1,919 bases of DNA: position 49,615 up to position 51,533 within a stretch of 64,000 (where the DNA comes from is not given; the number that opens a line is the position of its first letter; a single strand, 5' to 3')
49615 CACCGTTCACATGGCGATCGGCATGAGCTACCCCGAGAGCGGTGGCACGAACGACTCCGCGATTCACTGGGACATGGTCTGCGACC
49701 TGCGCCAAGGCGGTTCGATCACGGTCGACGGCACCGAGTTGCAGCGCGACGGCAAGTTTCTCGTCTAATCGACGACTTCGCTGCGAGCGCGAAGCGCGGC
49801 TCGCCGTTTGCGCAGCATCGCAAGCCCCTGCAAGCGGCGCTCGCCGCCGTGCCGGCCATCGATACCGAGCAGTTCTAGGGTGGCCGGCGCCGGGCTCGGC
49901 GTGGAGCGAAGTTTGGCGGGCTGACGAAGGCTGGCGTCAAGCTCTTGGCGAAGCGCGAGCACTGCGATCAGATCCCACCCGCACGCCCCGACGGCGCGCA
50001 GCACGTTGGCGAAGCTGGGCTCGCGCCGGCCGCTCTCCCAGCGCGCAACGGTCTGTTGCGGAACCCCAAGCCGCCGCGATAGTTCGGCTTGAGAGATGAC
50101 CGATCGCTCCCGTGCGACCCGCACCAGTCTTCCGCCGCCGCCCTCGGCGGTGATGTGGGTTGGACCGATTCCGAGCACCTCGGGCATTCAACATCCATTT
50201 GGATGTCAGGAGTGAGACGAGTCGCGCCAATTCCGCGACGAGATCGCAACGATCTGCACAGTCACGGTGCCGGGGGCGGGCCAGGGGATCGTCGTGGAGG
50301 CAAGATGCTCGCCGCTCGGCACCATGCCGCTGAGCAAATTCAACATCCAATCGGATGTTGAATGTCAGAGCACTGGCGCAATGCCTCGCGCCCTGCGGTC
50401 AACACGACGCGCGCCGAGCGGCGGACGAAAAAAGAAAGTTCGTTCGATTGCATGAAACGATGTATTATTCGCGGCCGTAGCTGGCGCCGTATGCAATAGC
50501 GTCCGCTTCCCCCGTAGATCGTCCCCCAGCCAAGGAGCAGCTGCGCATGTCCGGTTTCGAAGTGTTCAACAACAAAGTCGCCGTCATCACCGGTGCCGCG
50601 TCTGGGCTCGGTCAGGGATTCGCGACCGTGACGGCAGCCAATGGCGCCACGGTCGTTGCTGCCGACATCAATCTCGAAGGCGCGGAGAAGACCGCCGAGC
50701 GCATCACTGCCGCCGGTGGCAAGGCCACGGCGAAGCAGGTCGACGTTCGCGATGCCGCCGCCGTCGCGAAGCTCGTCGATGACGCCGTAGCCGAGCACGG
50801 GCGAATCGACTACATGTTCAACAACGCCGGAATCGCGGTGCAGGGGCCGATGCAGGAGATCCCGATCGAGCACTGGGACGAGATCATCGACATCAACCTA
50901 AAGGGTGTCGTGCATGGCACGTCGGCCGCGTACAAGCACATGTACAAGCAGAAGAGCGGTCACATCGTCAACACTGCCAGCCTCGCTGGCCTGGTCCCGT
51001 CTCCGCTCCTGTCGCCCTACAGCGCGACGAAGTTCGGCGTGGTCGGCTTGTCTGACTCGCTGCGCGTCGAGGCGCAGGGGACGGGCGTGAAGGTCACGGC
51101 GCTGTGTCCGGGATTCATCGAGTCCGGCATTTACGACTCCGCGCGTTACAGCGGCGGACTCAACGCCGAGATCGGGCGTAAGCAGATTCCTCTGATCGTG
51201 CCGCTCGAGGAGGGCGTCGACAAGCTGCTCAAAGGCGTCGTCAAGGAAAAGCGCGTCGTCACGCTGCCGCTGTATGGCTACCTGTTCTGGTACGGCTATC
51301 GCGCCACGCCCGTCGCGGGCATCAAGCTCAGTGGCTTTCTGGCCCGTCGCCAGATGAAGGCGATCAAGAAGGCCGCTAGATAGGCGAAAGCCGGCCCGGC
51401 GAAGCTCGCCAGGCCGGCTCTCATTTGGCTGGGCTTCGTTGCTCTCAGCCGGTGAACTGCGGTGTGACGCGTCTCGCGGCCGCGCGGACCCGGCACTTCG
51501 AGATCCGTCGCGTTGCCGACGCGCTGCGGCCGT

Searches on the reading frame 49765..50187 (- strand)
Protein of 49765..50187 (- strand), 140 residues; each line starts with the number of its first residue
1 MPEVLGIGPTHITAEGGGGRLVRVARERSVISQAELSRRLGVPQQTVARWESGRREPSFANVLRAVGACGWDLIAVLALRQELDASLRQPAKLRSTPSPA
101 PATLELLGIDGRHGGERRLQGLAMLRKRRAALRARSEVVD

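Call 7: search_protein_families(library=pfam, proteins=[window:49765-50187:-], max_evalue=0.01)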
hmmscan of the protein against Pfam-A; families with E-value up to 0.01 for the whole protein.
window:49765-50187:- (140 aa): 5 families
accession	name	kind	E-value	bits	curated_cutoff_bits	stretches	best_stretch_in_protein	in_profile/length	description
PF01381.28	HTH_3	-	2.8e-11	43.7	23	1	25-68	4-47/55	Helix-turn-helix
PF13560.12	HTH_31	-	4.3e-09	37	27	1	19-72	3-57/64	Helix-turn-helix domain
PF12844.13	HTH_19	-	0.0022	18.3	30.2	1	19-65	1-47/64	Helix-turn-helix domain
PF13443.12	HTH_26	-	0.0025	18.5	22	1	21-59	2-40/63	Cro/C1-type HTH DNA-binding domain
PF20432.4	Xre-like-HTH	-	0.0029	18.3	25.8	1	14-55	7-47/63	Antitoxin Xre-like helix-turn-helix domain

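Call 11: find_homologous_proteins(query=window:49765-50187:-)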
Query window:49765-50187:- (140 aa): 8 proteins with E <= 0.001 among 515 candidates.
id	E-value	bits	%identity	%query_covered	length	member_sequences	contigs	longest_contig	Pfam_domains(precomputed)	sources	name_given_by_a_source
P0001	2.0e-81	289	100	100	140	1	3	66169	PF01381.29,PF13560.13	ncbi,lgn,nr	ncbi:MAG: helix-turn-helix transcriptional regulator [Actinobacteria bacterium]|nr:helix-turn-helix 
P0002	1.4e-61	224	78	89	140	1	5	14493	PF01381.29,PF13560.13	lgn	-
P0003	3.4e-54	200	70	96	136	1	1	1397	PF01381.29,PF13560.13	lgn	-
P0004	2.9e-36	142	56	85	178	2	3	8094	PF01381.29,PF13560.13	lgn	-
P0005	1.1e-12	66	57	48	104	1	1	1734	PF01381.29,PF13560.13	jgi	-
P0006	3.6e-8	52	51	48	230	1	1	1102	PF01381.29,PF13560.13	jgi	jgi:transcriptional regulator with XRE-family HTH domain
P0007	4.2e-8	51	38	52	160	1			PF12844.14,PF01381.29,PF13560.13,PF13443.13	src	-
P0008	1.5e-7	50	50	46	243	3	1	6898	PF01381.29,PF13560.13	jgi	-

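Call 12: find_encoding_contigs(protein=P0002, flank=10000, max_places=5)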
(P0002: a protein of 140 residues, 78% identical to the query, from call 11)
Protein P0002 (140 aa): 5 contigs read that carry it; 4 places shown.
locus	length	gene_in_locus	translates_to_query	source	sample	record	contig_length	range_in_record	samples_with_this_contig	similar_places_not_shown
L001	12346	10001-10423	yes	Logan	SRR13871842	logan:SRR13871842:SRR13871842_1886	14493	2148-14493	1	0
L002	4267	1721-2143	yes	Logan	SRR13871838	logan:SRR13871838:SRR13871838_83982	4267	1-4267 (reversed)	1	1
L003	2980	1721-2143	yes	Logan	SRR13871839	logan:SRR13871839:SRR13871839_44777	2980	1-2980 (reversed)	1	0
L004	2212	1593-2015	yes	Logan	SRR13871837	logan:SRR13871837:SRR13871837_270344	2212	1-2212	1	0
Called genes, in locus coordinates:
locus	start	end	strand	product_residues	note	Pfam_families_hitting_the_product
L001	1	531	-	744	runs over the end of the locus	PF01368:DHH, PF02272:DHHA1, PF17768:RecJ_OB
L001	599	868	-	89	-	-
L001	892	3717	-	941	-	PF21760:SecD_1st, PF22599:SecDF_P1_head, PF03176:MMPL, PF02355:SecD_SecF_C, PF07549:Sec_GG, PF02355:SecD_SecF_C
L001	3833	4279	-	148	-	-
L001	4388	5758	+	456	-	PF00875:DNA_photolyase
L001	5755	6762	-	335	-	PF05496:RuvB_N, PF07728:AAA_5 (weak), PF00004:AAA, PF17864:AAA_lid_4, PF05491:WHD_RuvB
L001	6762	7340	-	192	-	PF01330:RuvA_N, PF00633:HHH (faint), PF14520:HHH_5, PF07499:RuvA_C (weak)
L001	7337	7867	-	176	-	PF02075:RuvC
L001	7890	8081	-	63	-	-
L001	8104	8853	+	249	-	PF20772:TACO1_YebC_N, PF01709:Transcrip_reg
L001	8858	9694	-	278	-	PF00106:adh_short, PF08659:KR, PF13561:adh_short_C2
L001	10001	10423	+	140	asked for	PF01381:HTH_3, PF13560:HTH_31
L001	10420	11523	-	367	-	PF02073:Peptidase_M29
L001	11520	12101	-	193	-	PF01174:SNO, PF07685:GATase_3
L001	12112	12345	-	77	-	?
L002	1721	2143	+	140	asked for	PF01381:HTH_3, PF13560:HTH_31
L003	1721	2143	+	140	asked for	PF01381:HTH_3, PF13560:HTH_31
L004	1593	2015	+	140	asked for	PF01381:HTH_3, PF13560:HTH_31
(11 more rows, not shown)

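Call 13: find_encoding_contigs(protein=P0004, flank=10000, max_places=4)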
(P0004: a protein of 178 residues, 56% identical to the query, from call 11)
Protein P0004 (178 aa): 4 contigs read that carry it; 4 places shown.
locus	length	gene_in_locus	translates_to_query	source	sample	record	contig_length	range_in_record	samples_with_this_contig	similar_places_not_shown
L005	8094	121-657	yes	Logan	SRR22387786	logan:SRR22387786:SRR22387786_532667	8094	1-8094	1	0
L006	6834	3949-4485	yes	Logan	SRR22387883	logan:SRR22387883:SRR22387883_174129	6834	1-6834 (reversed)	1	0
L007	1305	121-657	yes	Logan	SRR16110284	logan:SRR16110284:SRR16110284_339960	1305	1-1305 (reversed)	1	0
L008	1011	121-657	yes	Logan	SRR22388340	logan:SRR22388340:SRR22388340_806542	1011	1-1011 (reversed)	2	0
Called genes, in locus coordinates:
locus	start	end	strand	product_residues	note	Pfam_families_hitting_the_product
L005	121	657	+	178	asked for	PF13560:HTH_31, PF01381:HTH_3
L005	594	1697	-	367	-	PF02073:Peptidase_M29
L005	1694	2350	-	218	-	PF01174:SNO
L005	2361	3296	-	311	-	PF01680:SOR_SNZ, PF05690:ThiG (weak)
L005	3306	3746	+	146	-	-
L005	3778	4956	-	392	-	PF00933:Glyco_hydro_3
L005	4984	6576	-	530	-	PF00370:FGGY_N, PF02782:FGGY_C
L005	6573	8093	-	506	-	?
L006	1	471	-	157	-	?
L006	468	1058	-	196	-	PF01330:RuvA_N, PF00633:HHH (faint), PF14520:HHH_5, PF07499:RuvA_C (weak)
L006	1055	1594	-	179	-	PF02075:RuvC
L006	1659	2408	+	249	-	PF20772:TACO1_YebC_N, PF01709:Transcrip_reg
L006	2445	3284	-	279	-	PF00106:adh_short, PF08659:KR, PF13561:adh_short_C2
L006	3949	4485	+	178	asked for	PF13560:HTH_31, PF01381:HTH_3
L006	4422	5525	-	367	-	PF02073:Peptidase_M29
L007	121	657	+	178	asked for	PF13560:HTH_31, PF01381:HTH_3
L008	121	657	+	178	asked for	PF13560:HTH_31, PF01381:HTH_3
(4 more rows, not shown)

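Call 14: find_encoding_contigs(protein=P0003, flank=5000, max_places=2)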
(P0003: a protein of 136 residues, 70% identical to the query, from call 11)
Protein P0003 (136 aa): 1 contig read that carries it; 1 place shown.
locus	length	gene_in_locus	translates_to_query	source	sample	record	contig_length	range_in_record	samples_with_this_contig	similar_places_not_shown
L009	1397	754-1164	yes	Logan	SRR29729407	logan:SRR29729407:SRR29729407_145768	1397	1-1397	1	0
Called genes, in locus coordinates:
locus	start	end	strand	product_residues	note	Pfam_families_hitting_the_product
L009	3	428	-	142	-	?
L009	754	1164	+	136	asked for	PF01381:HTH_3, PF13560:HTH_31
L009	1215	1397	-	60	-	?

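Call 36: find_encoding_contigs(protein=P0001, flank=3000, max_places=4)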
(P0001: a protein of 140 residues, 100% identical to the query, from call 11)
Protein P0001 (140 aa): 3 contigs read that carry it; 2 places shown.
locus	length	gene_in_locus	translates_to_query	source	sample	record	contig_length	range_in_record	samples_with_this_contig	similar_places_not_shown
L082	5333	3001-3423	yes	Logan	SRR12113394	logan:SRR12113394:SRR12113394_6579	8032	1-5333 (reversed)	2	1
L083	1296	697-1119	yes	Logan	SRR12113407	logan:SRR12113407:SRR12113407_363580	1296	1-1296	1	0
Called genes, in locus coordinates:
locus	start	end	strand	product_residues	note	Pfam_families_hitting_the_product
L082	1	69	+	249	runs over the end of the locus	PF20772:TACO1_YebC_N, PF01709:Transcrip_reg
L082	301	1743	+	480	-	PF02369:Big_1 (weak), PF16640:Big_3_5 (weak)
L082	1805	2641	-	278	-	PF00106:adh_short, PF08659:KR, PF13561:adh_short_C2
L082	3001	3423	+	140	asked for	PF01381:HTH_3, PF13560:HTH_31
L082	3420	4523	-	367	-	PF02073:Peptidase_M29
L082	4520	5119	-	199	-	PF01174:SNO, PF07685:GATase_3 (weak)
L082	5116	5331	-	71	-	?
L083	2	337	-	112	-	?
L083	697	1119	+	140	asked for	PF01381:HTH_3, PF13560:HTH_31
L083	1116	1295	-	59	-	?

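Call 39: search_solved_structures(query=window:49765-50187:-, max_evalue=0.01)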
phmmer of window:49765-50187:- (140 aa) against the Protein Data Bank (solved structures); distinct sequences matched with E-value up to 0.01: 7.
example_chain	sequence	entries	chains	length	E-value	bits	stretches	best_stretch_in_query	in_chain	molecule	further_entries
2mez_A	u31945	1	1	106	0.00036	23.9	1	20-82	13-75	Multiprotein Bridging Factor (MBP-like)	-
6af3_B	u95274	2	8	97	0.00042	23.7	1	25-81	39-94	HigA antitoxin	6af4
1sq8_A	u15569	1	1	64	0.0014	22.1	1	19-69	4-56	dh434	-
8tac_A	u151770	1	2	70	0.0017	21.8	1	6-59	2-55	DBP48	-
3jxb_C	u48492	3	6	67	0.0032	20.9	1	19-65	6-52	Repressor protein C2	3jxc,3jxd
2r1j_L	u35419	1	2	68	0.0032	20.9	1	19-65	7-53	Repressor protein C2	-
1adr_A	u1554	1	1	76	0.0036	20.7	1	19-66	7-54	P22 C2 REPRESSOR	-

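Call 61: search_protein_families(library=ncbifam, proteins=[window:49765-50187:-], max_evalue=0.001)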
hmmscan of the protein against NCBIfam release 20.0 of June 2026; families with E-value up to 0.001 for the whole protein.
window:49765-50187:- (140 aa): 5 families
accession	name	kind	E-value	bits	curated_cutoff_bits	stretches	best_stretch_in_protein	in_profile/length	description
TIGR03070.1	couple_hipB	subfamily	1e-07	31.8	71.65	1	19-73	4-58/58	type II toxin-antitoxin system Y4mF family antitoxin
TIGR03830.1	CxxCG_CxxCG_HTH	subfamily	1.7e-05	24.6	61.8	1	21-60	69-108/127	type II TA system antitoxin MqsA family protein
NF041265.1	NadS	equivalog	5.7e-05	23.3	60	1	22-59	35-72/94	NadS family protein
NF047542.1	telomere_Tap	equivalog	0.0006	18.6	600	1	26-60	26-60/695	telomere-associated protein Tap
NF041951.1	phage_RstR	subfamily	0.00071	19.8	80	0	25-64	10-49/108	RstR family transcriptional repressor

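Call 62: search_protein_families(library=phrogs, proteins=[window:49765-50187:-, P0004], max_evalue=0.001)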
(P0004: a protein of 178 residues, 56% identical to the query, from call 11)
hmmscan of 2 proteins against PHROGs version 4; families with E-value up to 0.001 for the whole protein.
window:49765-50187:- (140 aa): 15 families
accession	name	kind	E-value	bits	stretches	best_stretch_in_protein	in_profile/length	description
phrog_2104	-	unknown function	1.1e-08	36.2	1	22-59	44-81/103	-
phrog_4836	-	transcription regulation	2.9e-08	34.5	1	21-78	79-136/194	CII-like regulator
phrog_8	-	transcription regulation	4.7e-08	33.9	1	26-58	85-117/346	transcriptional regulator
phrog_1373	-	transcription regulation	5.1e-08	34.1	1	23-85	69-131/166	transcriptional regulator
phrog_4583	-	transcription regulation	1.3e-06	29.4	1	22-72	15-65/81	transcriptional repressor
phrog_4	-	transcription regulation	2.5e-06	27.7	1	18-63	138-177/400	transcriptional repressor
phrog_2328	-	transcription regulation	7.4e-06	26.8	1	22-66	20-63/128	transcriptional repressor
phrog_2439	-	transcription regulation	9.4e-06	25.7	1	19-63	9-53/367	transcriptional regulator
phrog_3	-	transcription regulation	1e-05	26.5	1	22-64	93-132/430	transcriptional repressor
phrog_638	-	transcription regulation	2e-05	25.5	1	26-78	12-66/145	transcriptional regulator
phrog_35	-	transcription regulation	8.1e-05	23.8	1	29-71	85-126/181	transcriptional repressor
phrog_2967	-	transcription regulation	0.00022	21.8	1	25-61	18-54/225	transcriptional regulator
phrog_38027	-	transcription regulation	0.00025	22.1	1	20-88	71-139/143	transcriptional repressor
phrog_24325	-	transcription regulation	0.00062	21.1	1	21-76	56-112/133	transcriptional regulator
phrog_4739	-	unknown function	0.00071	20.2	1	22-70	72-120/167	-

P0004 (178 aa): 15 families
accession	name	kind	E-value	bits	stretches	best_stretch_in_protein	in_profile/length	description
phrog_1373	-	transcription regulation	3.5e-11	44.4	1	24-87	67-130/166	transcriptional regulator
phrog_2104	-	unknown function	1.3e-09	39.2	1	25-61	44-80/103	-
phrog_4836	-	transcription regulation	5.9e-09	36.8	1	23-81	78-136/194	CII-like regulator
phrog_8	-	transcription regulation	9.4e-09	36.2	1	24-61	80-117/346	transcriptional regulator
phrog_2439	-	transcription regulation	1.1e-08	35.4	1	21-67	8-54/367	transcriptional regulator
phrog_3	-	transcription regulation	1.4e-05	26.1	1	23-77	91-146/430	transcriptional repressor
phrog_35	-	transcription regulation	6.1e-05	24.2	1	31-61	84-113/181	transcriptional repressor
phrog_5823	-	transcription regulation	7.4e-05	23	1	22-91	8-77/404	transcriptional regulator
phrog_4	-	transcription regulation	7.7e-05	22.8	1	21-67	138-178/400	transcriptional repressor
phrog_2328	-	transcription regulation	0.00014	22.6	1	25-68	20-62/128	transcriptional repressor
phrog_2967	-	transcription regulation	0.00018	22.2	1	25-64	15-54/225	transcriptional regulator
phrog_9103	-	transcription regulation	0.0003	21.8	1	24-84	12-72/78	transcriptional repressor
phrog_24325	-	transcription regulation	0.00068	21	1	24-76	56-109/133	transcriptional regulator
phrog_38027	-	transcription regulation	0.00073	20.6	0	24-72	72-120/143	transcriptional repressor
phrog_7241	-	transcription regulation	0.00076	20.5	0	14-63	55-104/122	transcriptional regulator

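Call 79: predict_structure(alignment_id=A6)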
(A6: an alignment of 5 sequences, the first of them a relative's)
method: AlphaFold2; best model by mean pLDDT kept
length: 140 residues; sequences in the alignment: 5
mean_pLDDT: 63.6   pTM: 0.48
mean pLDDT of the five models: 63.6, 61.9, 61.2, 60.2, 58.7
residues with pLDDT >= 90: 22; 70-90: 35; 50-70: 34; < 50: 49
segments of 3 or more residues with pLDDT < 50: 1-15, 86-117
pLDDT, mean of each block of 10 residues (from residue 1): 32 58 86 93 94 86 87 64 50 37 34 46 65 59
secondary structure, 60 per line:
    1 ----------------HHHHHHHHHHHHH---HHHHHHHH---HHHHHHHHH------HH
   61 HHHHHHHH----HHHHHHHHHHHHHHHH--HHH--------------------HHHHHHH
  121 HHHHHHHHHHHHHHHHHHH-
elements in order: H17-29 H33-40 H44-52 H59-68 H73-88 H114-139

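Call 81: fold_search(model_id=the predicted structure, library=pdb)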
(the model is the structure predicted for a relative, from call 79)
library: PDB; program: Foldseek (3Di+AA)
matches with E <= 10: 517; with E <= 0.001: 0
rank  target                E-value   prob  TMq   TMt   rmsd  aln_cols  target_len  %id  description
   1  3f51_F                2.0e-03  1.00  0.45  0.64   3.2        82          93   23  Crystal Structure of the clp gene regulator ClgR from Corynebacterium glutamicum (released 2008-11-18)
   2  6h4c_H                2.3e-03  1.00  0.40  0.39   2.5        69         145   23  A polyamorous repressor: deciphering the evolutionary strategy used by the phage-inducible chromosomal islands to spre (released 2019-08-28)
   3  5woq_B                3.8e-03  1.00  0.42  0.65   3.9        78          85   26  Crystal structure of an XRE family protein transcriptional regulator from Mycobacterium smegmatis (released 2017-08-16)
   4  2b5a_C                4.6e-03  1.00  0.44  0.76   2.5        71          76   22  C.BclI, Control Element of the BclI Restriction-Modification System (released 2006-01-03)
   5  6h49                  5.1e-03  1.00  0.41  0.39   2.4        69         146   23  A polyamorous repressor: deciphering the evolutionary strategy used by the phage-inducible chromosomal islands to spread (released 2019-08-28)
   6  6h4c_D                5.1e-03  1.00  0.40  0.38   2.4        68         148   24  A polyamorous repressor: deciphering the evolutionary strategy used by the phage-inducible chromosomal islands to spre (released 2019-08-28)
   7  6h4c_F                5.4e-03  1.00  0.40  0.39   2.5        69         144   23  A polyamorous repressor: deciphering the evolutionary strategy used by the phage-inducible chromosomal islands to spre (released 2019-08-28)
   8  7dlv_E                5.4e-03  1.00  0.40  0.40   2.6        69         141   23  shrimp dUTPase in complex with Stl (released 2021-12-01)
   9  6h4c_B                5.7e-03  1.00  0.42  0.40   2.3        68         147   20  A polyamorous repressor: deciphering the evolutionary strategy used by the phage-inducible chromosomal islands to spre (released 2019-08-28)
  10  5woq_C                5.7e-03  1.00  0.40  0.65   3.9        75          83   27  Crystal structure of an XRE family protein transcriptional regulator from Mycobacterium smegmatis (released 2017-08-16)
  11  7dlv_F                7.6e-03  1.00  0.40  0.40   2.6        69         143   23  shrimp dUTPase in complex with Stl (released 2021-12-01)
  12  8p8o_F                7.6e-03  1.00  0.40  0.39   2.5        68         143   24  M. tuberculosis dUTPase - Stl1-159 (StlNT) complex structure (released 2024-11-27)
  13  3clc_A                8.1e-03  1.00  0.44  0.76   1.7        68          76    7  Crystal Structure of the Restriction-Modification Controller Protein C.Esp1396I Tetramer in Complex with its Natural 3 (released 2008-07-29)
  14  5woq_A                8.6e-03  1.00  0.42  0.67   2.5        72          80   28  Crystal structure of an XRE family protein transcriptional regulator from Mycobacterium smegmatis (released 2017-08-16)
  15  2b5a_A                9.1e-03  1.00  0.44  0.76   2.5        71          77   22  C.BclI, Control Element of the BclI Restriction-Modification System (released 2006-01-03)
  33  1adr_MODEL_1_A        1.4e-02  1.00  0.38  0.66   1.9        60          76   28  DETERMINATION OF THE NUCLEAR MAGNETIC RESONANCE STRUCTURE OF THE DNA-BINDING DOMAIN OF THE P22 C2 REPRESSOR (1 (released 1994-01-31)
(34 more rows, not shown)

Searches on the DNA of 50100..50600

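Call 49: search_rna_families(source=window, start=50100, end=50600, threshold=evalue, max_evalue=5)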
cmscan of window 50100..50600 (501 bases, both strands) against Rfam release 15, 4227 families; matches with E-value up to 5: 1.
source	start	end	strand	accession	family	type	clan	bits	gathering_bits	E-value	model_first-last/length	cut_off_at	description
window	50315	50363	-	RF02850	Ysr276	Gene; antisense;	-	12.6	100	0.25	136-186/195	no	Yersinia sRNA 276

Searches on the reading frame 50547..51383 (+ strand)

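Call 7: search_protein_families(library=pfam, proteins=[window:50547-51383:+], max_evalue=0.01)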
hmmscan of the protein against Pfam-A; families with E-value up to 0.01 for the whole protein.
window:50547-51383:+ (278 aa): 4 families
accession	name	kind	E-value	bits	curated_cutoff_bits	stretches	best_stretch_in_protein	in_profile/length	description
PF00106.31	adh_short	-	8.2e-59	198.8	26.6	1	10-197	1-188/195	short chain dehydrogenase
PF13561.12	adh_short_C2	-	2.8e-40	138.8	27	1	16-205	1-190/236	Enoyl-(Acyl carrier protein) reductase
PF08659.16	KR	-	1e-10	42.3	22.6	1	13-162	4-153/180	KR domain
PF02737.24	3HCDH_N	-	0.0073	16.7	22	0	11-76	2-66/180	3-hydroxyacyl-CoA dehydrogenase, NAD binding domain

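Call 61: search_protein_families(library=ncbifam, proteins=[window:50547-51383:+], max_evalue=0.001)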
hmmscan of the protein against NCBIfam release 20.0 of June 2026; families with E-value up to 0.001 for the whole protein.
window:50547-51383:+ (278 aa): 217 families (the best 25 are shown)
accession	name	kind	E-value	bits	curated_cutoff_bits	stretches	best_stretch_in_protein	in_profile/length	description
NF004514.1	PRK05855.1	equivalog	8.1e-63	212.9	455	1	6-211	310-516/578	SDR family oxidoreductase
NF004196.0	PRK05650.1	equivalog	7.7e-54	182.6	297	1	12-201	5-194/272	SDR family oxidoreductase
NF009093.0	PRK12429.1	subfamily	4.4e-52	176.9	258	1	7-194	3-190/259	3-hydroxybutyrate dehydrogenase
NF004825.0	PRK06181.1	equivalog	2.3e-51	174.6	215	1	5-246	2-243/268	SDR family oxidoreductase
NF006123.0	PRK08267.1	equivalog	3.5e-50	170.7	261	1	10-199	3-191/261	SDR family oxidoreductase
NF004843.0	PRK06194.1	equivalog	8.2e-50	169.8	308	1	6-201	3-201/295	hypothetical protein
NF004198.0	PRK05653.1-3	equivalog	1.2e-49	169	296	1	6-195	4-193/248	3-oxoacyl-ACP reductase FabG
NF004818.0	PRK06172.1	equivalog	1.3e-49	168.8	336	1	6-199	4-198/253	SDR family oxidoreductase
TIGR01963.1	PHB_DH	subfamily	5.6e-49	166.7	307.05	1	10-193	2-185/255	3-hydroxybutyrate dehydrogenase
NF005878.0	PRK07825.1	subfamily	6.8e-49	166.7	287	1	7-196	7-192/278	short chain dehydrogenase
NF005559.1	PRK07231.1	subfamily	5.8e-48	163.6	215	1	7-198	2-193/249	glucose 1-dehydrogenase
NF005881.0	PRK07832.1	equivalog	7.7e-48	163.1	296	1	5-203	5-205/287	SDR family oxidoreductase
NF052558.1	MBtsdlDhBudC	equivalog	3.7e-47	161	270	1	7-199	1-190/250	meso-2,3-butanediol dehydrogenase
NF009931.0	PRK13394.1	subfamily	3.2e-46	157.9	340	1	7-196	5-195/262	3-hydroxybutyrate dehydrogenase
TIGR03971.1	SDR_subfam_1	subfamily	4.5e-46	157.4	300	1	8-200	2-207/271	mycofactocin-coupled SDR family oxidoreductase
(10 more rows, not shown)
